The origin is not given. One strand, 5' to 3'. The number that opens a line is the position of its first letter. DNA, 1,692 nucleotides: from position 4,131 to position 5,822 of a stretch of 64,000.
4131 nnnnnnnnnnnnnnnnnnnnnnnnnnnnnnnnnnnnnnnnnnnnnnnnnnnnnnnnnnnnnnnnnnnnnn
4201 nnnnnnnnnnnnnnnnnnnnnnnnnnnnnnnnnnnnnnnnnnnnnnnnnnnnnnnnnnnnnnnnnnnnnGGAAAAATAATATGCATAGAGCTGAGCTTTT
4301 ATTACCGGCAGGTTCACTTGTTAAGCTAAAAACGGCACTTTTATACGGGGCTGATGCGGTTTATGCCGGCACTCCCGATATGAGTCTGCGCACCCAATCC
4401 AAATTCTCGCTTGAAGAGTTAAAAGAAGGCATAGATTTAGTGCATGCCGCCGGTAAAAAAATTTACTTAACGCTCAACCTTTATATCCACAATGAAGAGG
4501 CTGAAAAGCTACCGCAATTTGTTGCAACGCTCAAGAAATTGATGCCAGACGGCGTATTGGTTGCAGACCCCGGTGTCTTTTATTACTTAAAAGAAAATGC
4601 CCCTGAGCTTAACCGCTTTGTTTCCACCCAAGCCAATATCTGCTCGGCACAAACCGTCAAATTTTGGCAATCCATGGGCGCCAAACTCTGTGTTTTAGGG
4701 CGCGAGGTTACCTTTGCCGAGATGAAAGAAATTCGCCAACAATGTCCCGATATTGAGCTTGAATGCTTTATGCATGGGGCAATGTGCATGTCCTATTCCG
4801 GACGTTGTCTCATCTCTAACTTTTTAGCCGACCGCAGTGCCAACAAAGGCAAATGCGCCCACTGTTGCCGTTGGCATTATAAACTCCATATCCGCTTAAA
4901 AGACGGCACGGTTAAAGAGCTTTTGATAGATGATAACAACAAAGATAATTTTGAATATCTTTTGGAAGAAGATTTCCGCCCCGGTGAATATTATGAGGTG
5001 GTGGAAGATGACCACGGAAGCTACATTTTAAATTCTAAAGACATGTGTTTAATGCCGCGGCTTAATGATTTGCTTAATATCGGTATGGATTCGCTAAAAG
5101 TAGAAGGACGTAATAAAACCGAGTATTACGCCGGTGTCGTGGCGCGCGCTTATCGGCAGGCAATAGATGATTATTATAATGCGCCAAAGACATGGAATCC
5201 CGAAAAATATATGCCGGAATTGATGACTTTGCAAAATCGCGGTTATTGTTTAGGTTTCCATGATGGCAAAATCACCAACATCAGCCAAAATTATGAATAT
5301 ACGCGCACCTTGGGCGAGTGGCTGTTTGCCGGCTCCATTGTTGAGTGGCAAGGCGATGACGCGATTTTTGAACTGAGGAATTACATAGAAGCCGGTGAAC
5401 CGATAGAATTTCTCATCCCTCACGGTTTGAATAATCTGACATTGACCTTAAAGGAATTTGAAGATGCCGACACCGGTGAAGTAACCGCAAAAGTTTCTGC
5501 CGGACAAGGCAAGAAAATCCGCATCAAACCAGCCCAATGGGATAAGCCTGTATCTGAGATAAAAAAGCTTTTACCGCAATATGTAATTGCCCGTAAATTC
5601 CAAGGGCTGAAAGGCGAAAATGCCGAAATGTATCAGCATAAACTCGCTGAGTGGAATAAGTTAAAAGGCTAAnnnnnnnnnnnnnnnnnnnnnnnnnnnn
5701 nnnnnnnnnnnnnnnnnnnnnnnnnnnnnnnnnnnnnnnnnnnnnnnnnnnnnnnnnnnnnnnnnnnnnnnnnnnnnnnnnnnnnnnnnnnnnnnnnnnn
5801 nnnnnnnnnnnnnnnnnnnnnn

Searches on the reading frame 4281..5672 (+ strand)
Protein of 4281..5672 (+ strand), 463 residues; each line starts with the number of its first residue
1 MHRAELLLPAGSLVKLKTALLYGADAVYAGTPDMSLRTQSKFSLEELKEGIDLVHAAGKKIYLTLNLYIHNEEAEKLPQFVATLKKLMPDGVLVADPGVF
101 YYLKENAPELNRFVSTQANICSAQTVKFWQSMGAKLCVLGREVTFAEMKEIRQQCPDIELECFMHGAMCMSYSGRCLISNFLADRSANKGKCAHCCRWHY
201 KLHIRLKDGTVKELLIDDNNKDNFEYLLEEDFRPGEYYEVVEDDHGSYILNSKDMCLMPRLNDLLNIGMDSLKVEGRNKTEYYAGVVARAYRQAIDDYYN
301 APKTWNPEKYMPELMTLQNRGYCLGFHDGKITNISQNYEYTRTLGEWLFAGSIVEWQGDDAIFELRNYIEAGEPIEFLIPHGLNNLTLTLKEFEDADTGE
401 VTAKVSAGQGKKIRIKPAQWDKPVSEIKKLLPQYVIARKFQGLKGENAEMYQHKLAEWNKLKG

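Call 67: search_protein_families(library=pfam, proteins=[window:4281-5672:+], max_evalue=0.001)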
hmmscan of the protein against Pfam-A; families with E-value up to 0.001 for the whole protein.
window:4281-5672:+ (463 aa): 2 families
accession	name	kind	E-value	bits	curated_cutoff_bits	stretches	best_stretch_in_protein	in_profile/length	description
PF01136.24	Peptidase_U32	-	4e-80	268.9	22.4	1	75-329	2-229/233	Peptidase family U32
PF16325.11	Peptidase_U32_C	-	2.4e-06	28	28.2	1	346-416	2-71/83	Peptidase family U32 C-terminal domain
